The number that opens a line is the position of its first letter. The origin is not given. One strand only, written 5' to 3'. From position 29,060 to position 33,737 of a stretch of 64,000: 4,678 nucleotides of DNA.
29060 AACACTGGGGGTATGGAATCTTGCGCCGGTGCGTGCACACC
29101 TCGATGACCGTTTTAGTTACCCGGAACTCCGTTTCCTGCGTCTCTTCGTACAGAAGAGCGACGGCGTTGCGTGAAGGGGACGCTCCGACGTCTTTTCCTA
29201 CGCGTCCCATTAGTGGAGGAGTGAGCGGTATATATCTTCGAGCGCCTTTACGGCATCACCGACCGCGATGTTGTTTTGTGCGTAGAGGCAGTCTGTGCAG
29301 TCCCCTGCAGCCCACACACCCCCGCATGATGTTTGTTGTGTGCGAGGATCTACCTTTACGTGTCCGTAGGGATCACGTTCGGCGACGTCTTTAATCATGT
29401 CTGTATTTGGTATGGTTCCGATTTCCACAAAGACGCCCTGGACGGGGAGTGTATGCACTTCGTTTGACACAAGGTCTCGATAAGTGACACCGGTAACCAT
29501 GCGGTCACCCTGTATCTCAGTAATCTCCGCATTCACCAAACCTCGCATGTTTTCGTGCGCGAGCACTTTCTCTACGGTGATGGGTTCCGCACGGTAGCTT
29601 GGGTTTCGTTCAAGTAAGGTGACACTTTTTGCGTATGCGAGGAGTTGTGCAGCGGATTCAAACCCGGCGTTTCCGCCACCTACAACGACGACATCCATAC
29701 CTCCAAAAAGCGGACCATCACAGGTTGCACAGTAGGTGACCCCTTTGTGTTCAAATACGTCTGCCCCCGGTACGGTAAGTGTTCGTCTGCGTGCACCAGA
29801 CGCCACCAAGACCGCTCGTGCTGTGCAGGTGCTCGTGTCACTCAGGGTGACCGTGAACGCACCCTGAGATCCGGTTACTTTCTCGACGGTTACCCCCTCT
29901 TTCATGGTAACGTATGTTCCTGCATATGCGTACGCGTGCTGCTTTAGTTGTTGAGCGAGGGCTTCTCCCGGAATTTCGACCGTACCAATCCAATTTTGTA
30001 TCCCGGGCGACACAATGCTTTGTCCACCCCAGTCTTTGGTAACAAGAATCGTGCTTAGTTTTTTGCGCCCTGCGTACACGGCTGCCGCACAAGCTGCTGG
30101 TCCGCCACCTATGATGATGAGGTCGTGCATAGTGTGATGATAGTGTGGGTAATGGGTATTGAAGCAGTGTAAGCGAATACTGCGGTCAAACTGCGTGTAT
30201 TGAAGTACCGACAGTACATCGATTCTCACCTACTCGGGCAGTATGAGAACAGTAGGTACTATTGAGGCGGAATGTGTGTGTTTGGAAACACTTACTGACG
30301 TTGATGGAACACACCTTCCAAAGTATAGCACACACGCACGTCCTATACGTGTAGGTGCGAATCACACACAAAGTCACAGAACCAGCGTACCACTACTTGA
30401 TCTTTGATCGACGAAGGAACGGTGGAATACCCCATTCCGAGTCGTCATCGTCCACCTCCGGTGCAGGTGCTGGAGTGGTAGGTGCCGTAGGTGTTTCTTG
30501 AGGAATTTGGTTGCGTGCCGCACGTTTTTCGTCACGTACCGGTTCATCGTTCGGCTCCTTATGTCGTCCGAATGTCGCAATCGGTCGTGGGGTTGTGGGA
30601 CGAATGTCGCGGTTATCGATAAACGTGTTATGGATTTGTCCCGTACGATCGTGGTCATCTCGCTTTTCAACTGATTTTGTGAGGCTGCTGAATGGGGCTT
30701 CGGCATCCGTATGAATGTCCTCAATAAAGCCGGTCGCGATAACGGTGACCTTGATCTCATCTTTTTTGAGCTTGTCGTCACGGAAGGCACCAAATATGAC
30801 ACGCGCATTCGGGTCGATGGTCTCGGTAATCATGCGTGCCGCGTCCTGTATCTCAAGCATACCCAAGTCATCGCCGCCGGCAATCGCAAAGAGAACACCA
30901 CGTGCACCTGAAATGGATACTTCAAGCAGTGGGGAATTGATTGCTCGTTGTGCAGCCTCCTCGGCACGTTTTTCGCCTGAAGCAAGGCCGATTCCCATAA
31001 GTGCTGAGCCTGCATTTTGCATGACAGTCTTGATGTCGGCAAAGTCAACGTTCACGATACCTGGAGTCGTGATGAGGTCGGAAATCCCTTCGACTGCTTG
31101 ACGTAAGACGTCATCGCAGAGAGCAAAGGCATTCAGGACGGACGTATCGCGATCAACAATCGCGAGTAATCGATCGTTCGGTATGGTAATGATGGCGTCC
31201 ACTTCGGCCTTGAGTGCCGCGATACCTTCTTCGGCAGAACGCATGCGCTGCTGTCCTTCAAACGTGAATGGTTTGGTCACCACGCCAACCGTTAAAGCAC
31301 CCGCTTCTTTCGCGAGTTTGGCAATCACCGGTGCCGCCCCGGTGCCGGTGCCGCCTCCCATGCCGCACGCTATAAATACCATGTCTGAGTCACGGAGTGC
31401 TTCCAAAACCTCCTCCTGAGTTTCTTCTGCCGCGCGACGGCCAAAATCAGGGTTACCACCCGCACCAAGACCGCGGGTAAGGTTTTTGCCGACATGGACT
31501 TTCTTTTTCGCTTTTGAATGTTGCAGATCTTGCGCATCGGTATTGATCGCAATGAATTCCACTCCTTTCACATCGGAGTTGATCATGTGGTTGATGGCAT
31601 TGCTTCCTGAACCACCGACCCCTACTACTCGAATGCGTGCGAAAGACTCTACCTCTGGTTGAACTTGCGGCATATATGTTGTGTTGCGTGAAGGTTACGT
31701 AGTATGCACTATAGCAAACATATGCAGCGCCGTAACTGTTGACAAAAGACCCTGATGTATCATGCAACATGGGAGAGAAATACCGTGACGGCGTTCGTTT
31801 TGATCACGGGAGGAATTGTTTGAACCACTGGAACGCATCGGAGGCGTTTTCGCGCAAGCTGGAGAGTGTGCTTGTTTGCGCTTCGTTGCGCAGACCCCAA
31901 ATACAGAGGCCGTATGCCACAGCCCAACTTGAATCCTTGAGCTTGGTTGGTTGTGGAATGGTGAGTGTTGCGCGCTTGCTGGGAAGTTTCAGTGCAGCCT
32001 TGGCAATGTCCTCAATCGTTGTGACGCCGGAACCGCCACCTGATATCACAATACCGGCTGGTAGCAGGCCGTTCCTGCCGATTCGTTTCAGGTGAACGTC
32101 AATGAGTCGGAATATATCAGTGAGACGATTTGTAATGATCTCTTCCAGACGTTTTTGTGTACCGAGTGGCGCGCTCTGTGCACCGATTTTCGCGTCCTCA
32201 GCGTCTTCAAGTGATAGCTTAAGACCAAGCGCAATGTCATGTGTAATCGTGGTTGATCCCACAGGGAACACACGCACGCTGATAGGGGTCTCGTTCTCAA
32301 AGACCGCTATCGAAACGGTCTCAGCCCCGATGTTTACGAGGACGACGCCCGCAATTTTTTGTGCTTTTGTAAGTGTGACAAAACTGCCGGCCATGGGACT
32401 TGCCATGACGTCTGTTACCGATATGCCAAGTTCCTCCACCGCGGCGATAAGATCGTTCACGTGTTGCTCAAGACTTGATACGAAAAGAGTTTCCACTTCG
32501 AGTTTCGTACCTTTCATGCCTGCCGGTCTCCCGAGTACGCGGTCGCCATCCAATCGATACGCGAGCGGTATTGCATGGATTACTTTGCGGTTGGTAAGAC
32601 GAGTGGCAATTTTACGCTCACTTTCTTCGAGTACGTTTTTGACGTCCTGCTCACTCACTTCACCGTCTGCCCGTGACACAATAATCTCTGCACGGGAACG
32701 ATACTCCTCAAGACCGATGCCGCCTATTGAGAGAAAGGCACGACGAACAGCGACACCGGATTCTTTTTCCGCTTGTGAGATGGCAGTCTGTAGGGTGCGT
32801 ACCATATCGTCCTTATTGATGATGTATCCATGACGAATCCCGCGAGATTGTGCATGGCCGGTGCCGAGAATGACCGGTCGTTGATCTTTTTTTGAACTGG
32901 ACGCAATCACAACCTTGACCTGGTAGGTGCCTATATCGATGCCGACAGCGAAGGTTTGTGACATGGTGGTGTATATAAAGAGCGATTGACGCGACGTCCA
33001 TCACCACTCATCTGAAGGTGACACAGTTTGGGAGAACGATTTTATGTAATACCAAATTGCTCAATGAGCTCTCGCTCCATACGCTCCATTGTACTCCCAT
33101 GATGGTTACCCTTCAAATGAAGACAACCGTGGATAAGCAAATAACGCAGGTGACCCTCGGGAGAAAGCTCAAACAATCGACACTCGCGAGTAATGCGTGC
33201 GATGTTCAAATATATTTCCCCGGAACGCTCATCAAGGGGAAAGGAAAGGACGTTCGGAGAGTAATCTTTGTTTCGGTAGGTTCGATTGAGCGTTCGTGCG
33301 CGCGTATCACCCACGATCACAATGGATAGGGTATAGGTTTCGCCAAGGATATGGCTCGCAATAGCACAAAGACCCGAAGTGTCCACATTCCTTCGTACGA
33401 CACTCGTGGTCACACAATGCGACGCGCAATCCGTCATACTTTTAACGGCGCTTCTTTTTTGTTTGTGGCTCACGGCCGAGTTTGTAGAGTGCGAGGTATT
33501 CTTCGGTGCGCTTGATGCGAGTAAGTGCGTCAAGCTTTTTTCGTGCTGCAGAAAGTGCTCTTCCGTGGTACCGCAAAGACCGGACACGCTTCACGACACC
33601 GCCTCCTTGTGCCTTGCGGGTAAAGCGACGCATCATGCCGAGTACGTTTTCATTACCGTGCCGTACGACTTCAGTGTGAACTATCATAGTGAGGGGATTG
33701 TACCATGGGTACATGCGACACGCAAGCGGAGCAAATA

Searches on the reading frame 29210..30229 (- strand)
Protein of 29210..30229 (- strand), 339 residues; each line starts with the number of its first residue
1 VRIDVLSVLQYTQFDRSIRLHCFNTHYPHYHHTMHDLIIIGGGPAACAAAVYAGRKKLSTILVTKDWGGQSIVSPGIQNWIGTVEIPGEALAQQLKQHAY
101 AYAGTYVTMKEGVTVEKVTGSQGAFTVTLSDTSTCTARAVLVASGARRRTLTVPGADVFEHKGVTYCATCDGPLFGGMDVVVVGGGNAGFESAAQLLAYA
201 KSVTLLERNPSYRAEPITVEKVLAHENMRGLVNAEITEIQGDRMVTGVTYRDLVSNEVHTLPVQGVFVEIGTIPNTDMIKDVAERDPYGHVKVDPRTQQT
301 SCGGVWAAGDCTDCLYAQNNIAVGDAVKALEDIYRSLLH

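Call 43: search_protein_families(library=pfam, proteins=[window:29210-30229:-], max_evalue=0.001)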
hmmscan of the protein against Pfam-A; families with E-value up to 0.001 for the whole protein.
window:29210-30229:- (339 aa): 12 families
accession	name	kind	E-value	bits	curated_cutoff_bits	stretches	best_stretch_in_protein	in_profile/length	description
PF07992.20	Pyr_redox_2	-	7.3e-41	140.9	26.1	1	36-323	2-288/291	Pyridine nucleotide-disulphide oxidoreductase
PF13738.12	Pyr_redox_3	-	4.9e-20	72.4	30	1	38-309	1-305/305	Pyridine nucleotide-disulphide oxidoreductase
PF00070.33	Pyr_redox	-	3.1e-10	40.9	22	1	180-251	2-80/82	Pyridine nucleotide-disulphide oxidoreductase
PF12831.13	FAD_oxidored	-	5e-10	39.7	27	1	36-70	1-37/416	FAD dependent oxidoreductase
PF03486.20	HI0933_like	-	8.1e-09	35.7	50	0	179-211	2-34/244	HI0933-like protein Rossmann domain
PF00890.30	FAD_binding_2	-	1.4e-08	34.8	20.4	1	36-82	1-49/414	FAD binding domain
PF01134.28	GIDA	-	2.8e-08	33.7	22.1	0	179-238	1-58/391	Glucose inhibited division protein A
PF05834.18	Lycopene_cycl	-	7.9e-08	32.2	23.4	0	179-212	1-36/380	Lycopene cyclase protein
PF01266.30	DAO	-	2.3e-07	31.1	27.9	0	179-210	1-32/353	FAD dependent oxidoreductase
PF13450.12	NAD_binding_8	-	4e-05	24.3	21.9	0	182-210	1-29/68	NAD(P)-binding Rossmann-like domain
PF01946.23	Thi4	-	0.00021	21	26.2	0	33-66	16-50/235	Thi4 family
PF13241.12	NAD_binding_7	-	0.00046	21.2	22.1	0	177-261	7-81/104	Putative NAD(P)-binding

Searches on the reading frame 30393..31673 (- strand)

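Call 43: search_protein_families(library=pfam, proteins=[window:30393-31673:-], max_evalue=0.001)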
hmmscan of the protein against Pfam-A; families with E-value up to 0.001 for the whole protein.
window:30393-31673:- (426 aa): 2 families
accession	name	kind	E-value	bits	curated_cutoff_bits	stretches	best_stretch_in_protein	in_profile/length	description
PF00091.31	Tubulin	-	7.2e-51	173.6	33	1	14-173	2-189/190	Tubulin/FtsZ family, GTPase domain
PF12327.13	FtsZ_C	-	1.8e-32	112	27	1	222-316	1-94/95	FtsZ family, C-terminal domain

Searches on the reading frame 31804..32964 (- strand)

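Call 43: search_protein_families(library=pfam, proteins=[window:31804-32964:-], max_evalue=0.001)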
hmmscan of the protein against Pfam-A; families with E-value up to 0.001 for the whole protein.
window:31804-32964:- (386 aa): 3 families
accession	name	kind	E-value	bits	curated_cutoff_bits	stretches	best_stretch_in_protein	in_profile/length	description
PF14450.12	FtsA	-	2.1e-20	73.8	31.8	1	208-352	1-127/127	Cell division protein FtsA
PF02491.25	SHS2_FTSA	-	1.6e-14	54.4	25.4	1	87-162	6-78/79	SHS2 domain inserted in FTSA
PF11104.14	PilM_2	-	1.7e-11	44.1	27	1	156-328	125-301/340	Type IV pilus assembly protein PilM;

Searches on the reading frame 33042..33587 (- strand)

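Call 43: search_protein_families(library=pfam, proteins=[window:33042-33587:-], max_evalue=0.001)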
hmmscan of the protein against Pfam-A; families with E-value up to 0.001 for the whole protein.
window:33042-33587:- (181 aa): 1 family
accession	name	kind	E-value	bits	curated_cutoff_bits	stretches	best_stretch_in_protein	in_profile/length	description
PF02130.23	YbeY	-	7.2e-20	71.6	25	1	81-170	24-116/129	Endoribonuclease YbeY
